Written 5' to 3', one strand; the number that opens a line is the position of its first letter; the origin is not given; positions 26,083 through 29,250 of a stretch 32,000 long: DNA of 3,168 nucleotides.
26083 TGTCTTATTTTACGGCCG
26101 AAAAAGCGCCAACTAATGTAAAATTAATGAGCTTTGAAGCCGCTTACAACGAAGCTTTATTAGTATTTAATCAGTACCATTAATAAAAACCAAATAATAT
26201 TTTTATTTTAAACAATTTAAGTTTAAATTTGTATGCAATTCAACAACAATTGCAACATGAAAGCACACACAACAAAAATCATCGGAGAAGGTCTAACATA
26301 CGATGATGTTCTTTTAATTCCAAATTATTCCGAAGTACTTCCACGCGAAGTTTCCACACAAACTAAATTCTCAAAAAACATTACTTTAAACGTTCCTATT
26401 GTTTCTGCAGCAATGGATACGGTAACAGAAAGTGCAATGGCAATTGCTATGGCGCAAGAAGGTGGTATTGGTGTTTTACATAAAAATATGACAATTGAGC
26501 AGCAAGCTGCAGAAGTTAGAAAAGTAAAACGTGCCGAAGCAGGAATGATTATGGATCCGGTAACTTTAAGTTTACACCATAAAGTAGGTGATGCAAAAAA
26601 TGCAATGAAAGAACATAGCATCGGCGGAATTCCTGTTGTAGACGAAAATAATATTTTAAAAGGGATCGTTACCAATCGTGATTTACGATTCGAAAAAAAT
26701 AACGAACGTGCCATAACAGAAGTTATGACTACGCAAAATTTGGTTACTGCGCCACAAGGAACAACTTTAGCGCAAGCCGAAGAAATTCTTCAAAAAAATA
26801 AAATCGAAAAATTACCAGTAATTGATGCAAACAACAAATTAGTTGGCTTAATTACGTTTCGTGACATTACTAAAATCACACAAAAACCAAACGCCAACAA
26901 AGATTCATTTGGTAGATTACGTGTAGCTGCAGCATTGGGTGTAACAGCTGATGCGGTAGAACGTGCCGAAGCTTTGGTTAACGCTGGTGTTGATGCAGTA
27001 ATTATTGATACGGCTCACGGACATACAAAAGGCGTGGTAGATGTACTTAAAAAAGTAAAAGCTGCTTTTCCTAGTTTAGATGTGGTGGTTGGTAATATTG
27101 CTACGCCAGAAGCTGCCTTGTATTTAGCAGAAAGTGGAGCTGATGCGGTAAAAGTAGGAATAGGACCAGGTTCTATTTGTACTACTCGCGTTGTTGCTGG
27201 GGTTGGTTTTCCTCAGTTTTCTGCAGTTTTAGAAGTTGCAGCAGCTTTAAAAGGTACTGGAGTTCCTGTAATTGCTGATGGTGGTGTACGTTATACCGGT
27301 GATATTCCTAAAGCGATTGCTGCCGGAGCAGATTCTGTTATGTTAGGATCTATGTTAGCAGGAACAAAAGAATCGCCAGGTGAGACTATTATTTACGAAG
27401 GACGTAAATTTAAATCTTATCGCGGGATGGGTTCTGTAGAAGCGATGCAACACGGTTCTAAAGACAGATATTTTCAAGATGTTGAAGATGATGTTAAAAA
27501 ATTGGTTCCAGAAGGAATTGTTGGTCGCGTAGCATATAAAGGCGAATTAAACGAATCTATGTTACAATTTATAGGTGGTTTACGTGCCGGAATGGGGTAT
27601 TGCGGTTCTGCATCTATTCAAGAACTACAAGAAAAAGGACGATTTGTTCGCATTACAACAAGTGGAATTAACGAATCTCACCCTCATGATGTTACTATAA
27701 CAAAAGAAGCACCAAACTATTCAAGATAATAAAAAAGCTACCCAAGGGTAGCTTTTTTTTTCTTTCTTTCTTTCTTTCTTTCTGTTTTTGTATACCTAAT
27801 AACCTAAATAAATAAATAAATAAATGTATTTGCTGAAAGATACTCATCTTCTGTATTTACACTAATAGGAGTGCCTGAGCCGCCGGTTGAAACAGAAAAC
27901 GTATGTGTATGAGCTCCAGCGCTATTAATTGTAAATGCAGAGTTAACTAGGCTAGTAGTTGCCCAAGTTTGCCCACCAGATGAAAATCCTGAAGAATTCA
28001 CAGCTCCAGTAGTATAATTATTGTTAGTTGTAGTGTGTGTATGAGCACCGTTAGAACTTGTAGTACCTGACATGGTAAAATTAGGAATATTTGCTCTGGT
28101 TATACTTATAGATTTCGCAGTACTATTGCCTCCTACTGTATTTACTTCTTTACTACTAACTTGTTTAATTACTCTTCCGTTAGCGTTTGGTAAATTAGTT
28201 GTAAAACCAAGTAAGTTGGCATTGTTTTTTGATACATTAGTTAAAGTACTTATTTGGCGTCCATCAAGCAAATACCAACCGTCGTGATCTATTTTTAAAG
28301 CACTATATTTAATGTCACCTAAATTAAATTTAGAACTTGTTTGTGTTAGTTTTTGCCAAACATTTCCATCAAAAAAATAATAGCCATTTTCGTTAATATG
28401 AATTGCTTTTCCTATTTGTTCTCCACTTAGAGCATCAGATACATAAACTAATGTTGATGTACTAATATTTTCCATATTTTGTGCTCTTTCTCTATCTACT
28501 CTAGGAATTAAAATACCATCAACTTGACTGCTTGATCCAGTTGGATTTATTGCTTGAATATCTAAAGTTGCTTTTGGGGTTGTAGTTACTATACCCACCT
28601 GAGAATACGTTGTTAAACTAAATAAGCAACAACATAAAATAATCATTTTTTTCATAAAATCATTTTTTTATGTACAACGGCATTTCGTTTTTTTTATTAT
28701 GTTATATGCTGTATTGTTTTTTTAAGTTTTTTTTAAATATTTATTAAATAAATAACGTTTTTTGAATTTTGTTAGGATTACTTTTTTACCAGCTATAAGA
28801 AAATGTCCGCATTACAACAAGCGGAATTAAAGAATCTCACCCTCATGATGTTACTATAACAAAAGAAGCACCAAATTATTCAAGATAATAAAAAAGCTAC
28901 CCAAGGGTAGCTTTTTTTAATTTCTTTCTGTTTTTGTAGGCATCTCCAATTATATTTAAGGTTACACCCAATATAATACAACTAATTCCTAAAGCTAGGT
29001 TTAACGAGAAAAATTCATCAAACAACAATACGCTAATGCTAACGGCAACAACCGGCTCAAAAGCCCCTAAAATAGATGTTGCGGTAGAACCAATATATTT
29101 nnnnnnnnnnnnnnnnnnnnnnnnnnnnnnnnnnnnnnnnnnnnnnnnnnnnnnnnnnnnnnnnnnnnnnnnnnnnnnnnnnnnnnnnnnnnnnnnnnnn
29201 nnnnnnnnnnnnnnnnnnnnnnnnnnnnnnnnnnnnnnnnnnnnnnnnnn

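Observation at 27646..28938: Duplication of about 135-147 bp of the guaB 3' end and terminator brackets a 1-kb single-gene insertion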

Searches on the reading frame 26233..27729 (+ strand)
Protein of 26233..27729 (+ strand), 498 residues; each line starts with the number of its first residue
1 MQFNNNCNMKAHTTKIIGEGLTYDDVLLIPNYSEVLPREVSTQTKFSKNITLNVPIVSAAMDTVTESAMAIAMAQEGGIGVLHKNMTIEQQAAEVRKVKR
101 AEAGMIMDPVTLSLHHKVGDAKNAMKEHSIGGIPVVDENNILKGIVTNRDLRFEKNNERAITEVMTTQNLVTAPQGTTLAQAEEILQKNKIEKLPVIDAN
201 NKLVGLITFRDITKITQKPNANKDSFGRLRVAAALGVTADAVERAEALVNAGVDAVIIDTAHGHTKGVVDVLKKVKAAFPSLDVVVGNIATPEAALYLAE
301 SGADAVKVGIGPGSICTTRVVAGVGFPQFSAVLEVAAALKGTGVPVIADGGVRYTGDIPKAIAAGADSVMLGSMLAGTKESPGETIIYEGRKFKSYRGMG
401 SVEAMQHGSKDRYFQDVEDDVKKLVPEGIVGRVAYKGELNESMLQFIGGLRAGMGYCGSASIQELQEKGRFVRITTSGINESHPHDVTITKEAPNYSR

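Call 8: search_protein_families(library=pfam, proteins=[window:26233-27729:+], max_evalue=0.01)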
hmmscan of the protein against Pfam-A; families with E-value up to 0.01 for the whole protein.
window:26233-27729:+ (498 aa): 7 families
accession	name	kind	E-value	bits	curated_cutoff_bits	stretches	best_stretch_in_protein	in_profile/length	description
PF00478.31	IMPDH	-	7.2e-161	535.4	25.6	1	20-485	1-345/345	IMP dehydrogenase / GMP reductase domain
PF00571.33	CBS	-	2.5e-24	85.8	24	2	162-214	2-53/57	CBS domain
PF03060.21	NMO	-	2e-10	41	28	1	235-385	98-235/331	Nitronate monooxygenase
PF01070.24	FMN_dh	-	3.6e-07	30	24.9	1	270-374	208-304/350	FMN-dependent dehydrogenase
PF00977.27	His_biosynth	-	1.2e-05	25.4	23.6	1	206-375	45-222/228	Histidine biosynthesis protein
PF01645.23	Glu_synthase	-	0.0027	17.4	20.4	1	286-373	212-305/369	Conserved region in glutamate synthase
PF04131.20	NanE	-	0.0039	16.8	27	1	242-376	54-177/192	Putative N-acetylmannosamine-6-phosphate epimerase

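Call 14: find_related_loci(query=window:26233-27729:+, collection=genome_contigs, flank=5000)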
Query window:26233-27729:+ (498 aa) in genome_contigs; peptide patterns used: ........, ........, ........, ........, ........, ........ (x = any residue, [..] = any of these).
600 stretches matched a pattern (row limit reached: there are more); 594 encode a relative of the query (tblastn E <= 1e-3); the best 80 are kept; 80 distinct loci.
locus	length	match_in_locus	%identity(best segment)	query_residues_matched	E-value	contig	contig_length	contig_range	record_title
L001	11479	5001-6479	89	6-498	0e+0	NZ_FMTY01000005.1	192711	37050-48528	Flavobacterium saliperosum strain CGMCC 1.3801, whole genome shotgun sequence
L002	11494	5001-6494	88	1-498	0e+0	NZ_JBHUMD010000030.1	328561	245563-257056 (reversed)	Flavobacterium suzhouense strain KCTC 42107 velvet_auto_83_30, whole genome shotgun sequence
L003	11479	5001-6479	88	6-498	0e+0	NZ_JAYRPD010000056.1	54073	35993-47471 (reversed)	MAG: Flavobacterium sp. isolate XM1_ASGE1bin.32 k141_247258, whole genome shotgun sequence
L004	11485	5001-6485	88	3-498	0e+0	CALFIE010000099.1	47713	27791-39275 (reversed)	MAG TPA_asm: uncultured Flavobacteriales bacterium isolate SRR6231173_bin.47_CONCOCT_v1.1_MAG genome assembly, contig: E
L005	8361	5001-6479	88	6-498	0e+0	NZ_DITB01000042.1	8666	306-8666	MAG: Flavobacterium sp. UBA6195 UBA6195_contig_12588, whole genome shotgun sequence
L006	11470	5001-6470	87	9-498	0e+0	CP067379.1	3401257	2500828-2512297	Flavobacterium covae strain AL-02-36 chromosome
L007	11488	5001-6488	86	3-498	0e+0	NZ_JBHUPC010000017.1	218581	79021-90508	Flavobacterium chuncheonense strain KCTC 22671 velvet_auto_105_17, whole genome shotgun sequence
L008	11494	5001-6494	87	1-498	0e+0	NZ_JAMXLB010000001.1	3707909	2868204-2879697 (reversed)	Flavobacterium sp. NRK F7 Scaffold_1, whole genome shotgun sequence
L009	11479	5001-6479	87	6-498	0e+0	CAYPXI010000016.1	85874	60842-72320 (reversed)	MAG TPA_asm: uncultured Flavobacterium sp. isolate SRP199154_co2_123 genome assembly, contig: NODE_175_length_85874_cov_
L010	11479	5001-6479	86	6-498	0e+0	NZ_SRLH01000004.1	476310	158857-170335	Flavobacterium humi strain DS2-A contig4, whole genome shotgun sequence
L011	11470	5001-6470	88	9-498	0e+0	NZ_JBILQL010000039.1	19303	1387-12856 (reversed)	MAG: Flavobacterium sp. isolate ME2018-06-05_3300043470_group8_bin205 Rohwer_bin913_scaffold_2406_c1, whole genome shotg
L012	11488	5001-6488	86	3-498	0e+0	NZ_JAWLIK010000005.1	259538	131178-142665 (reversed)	Flavobacterium sp. DG1-102-2 NODE_5_length_259538_cov_28.833513, whole genome shotgun sequence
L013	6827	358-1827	86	9-498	0e+0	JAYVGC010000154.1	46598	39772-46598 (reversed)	MAG: Flavobacterium sp. isolate GL45_UP_metabat_13 GL45_UP_metabat_13_153, whole genome shotgun sequence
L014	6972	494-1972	85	6-498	0e+0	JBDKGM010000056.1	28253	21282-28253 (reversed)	MAG: Bacteroidota bacterium isolate farmington_2019_sw_WHONDRS-S19S_0053_B_bin.93 scaffold_446877, whole genome shotgun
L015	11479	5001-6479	88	6-498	0e+0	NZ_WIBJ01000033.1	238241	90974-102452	Flavobacterium sp. LMO8 526, whole genome shotgun sequence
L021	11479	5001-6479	85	6-498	0e+0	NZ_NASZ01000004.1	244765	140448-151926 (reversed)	Flavobacterium pokkalii strain L1I52 contig-100_3, whole genome shotgun sequence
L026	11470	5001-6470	87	9-498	0e+0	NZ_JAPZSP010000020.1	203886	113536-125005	MAG: Flavobacterium sp. isolate LE19-8.1G c_000000009034, whole genome shotgun sequence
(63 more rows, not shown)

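Call 42: search_protein_families(library=ncbifam, proteins=[L026:6500-7888:+, L021:6573-6917:-, L026:8277-8687:+], max_evalue=0.1)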
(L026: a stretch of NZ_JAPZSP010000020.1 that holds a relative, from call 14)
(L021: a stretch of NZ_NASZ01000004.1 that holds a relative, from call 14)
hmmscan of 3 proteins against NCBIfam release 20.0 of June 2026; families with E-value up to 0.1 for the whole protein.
L026:6500-7888:+ (462 aa): 2 families
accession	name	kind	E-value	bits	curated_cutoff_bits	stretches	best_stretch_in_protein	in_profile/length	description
TIGR04183.1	Por_Secre_tail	domain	4.9e-12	45.6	23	1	391-462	1-72/72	T9SS type A sorting domain-containing protein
NF038113.1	T9SSA_dep_M36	equivalog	1.1e-11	43.7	885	1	361-455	768-863/869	T9SS-dependent M36 family metallopeptidase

L021:6573-6917:- (114 aa): 0 families

L026:8277-8687:+ (136 aa): 0 families

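Call 49: search_protein_families(library=pfam, alignment_id=A7, max_evalue=0.00001)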
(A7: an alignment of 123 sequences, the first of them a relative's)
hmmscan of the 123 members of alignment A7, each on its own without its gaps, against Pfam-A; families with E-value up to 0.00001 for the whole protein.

A. member 1, L001:6553-8793:- (746 aa): 3 families
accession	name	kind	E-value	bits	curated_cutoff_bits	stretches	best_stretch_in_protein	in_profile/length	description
PF00999.27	Na_H_Exchanger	-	1.1e-57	196.1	26.2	1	25-388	4-374/375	Sodium/hydrogen exchanger, transmembrane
PF02080.26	TrkA_C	-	1.4e-26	92.6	27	2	684-745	7-68/71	TrkA-C domain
PF06241.17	Castor_Poll_mid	-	3.1e-06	27.6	26.7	0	591-655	30-95/104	Castor and Pollux, part of voltage-gated ion channel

B. families by the number of members that match (of 123 scanned): 138 families (the first 25 are shown)
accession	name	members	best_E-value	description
PF00561.26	Abhydrolase_1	3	4e-25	alpha/beta hydrolase fold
PF12146.15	Hydrolase_4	3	1.6e-21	Serine aminopeptidase, S33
PF01433.26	Peptidase_M1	2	2.4e-52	Peptidase family M1 domain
PF07992.20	Pyr_redox_2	2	1.2e-43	Pyridine nucleotide-disulphide oxidoreductase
PF01494.25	FAD_binding_3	2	6.8e-22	FAD binding domain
PF00072.30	Response_reg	2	3e-21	Response regulator receiver domain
PF03572.23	Peptidase_S41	2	4e-18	Peptidase family S41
PF12697.13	Abhydrolase_6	2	1.4e-17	Alpha/beta hydrolase family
PF18962.6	Por_Secre_tail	2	1.2e-13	Secretion system C-terminal sorting domain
PF00070.33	Pyr_redox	2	1.2e-12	Pyridine nucleotide-disulphide oxidoreductase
PF01266.30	DAO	2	8.6e-11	FAD dependent oxidoreductase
PF01738.24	DLH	2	1.3e-10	Dienelactone hydrolase family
PF13424.12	TPR_12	2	2.6e-09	Tetratricopeptide repeat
PF07719.23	TPR_2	2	4.4e-09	Tetratricopeptide repeat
PF00326.27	Peptidase_S9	2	3.6e-08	Prolyl oligopeptidase family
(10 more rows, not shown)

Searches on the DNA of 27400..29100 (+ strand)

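Call 9: search_dna_similar(query=window:27400-29100:+, collection=phages, mode=distant)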
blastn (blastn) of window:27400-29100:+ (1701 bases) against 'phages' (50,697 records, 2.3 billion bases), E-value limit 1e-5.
Records with a match: 9; places in all: 9; records where one place covers at least 80% of the query: 0.
Best place of each record, by identity: 60-80% 9.
By first word of the organism name: Listeria 5; Enterococcus 2; Acinetobacter 2.
By host as written in the record: Listeria monocytogenes 5; - 3; Enterococcus faecalis 1.
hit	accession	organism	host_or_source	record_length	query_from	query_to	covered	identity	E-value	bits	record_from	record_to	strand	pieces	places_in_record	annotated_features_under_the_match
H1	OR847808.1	Listeria phage LM 4-11-1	Listeria monocytogenes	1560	1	1483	23%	72.3%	3e-29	206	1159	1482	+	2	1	record has no annotation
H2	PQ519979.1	Enterococcus phage IME_EF3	-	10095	10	1482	22%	67.1%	5e-7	123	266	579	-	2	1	record has no annotation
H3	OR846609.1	Enterococcus phage Efs 1-1-1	Enterococcus faecalis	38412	10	1482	22%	67.1%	5e-7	123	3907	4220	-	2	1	record has no annotation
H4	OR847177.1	Listeria phage LM 4-11-1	Listeria monocytogenes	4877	1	321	19%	67.0%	3e-16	94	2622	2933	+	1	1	record has no annotation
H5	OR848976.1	Listeria phage LM 4-14-1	Listeria monocytogenes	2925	1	321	19%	67.0%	3e-16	94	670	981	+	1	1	record has no annotation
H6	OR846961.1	Listeria phage LM 4-11-1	Listeria monocytogenes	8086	1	321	19%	66.6%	9e-17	95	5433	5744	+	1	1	record has no annotation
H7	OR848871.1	Listeria phage LM 4-14-1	Listeria monocytogenes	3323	1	321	19%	66.6%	9e-17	95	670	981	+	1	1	record has no annotation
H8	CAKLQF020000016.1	Acinetobacter phage MD-2021a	not known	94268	13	321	18%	65.8%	4e-9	71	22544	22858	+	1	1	guaB_2: inosine 5'-monophosphate dehydrogenase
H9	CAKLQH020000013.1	Acinetobacter phage MD-2021a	not known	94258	13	321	18%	65.8%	4e-9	71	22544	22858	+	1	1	guaB_1: inosine 5'-monophosphate dehydrogenase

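Call 72: search_dna_similar(query=window:27793-28803:+, collection=plasmids, mode=distant, max_rows=10)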
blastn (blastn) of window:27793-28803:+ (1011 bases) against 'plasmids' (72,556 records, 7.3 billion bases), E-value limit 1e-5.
No match.
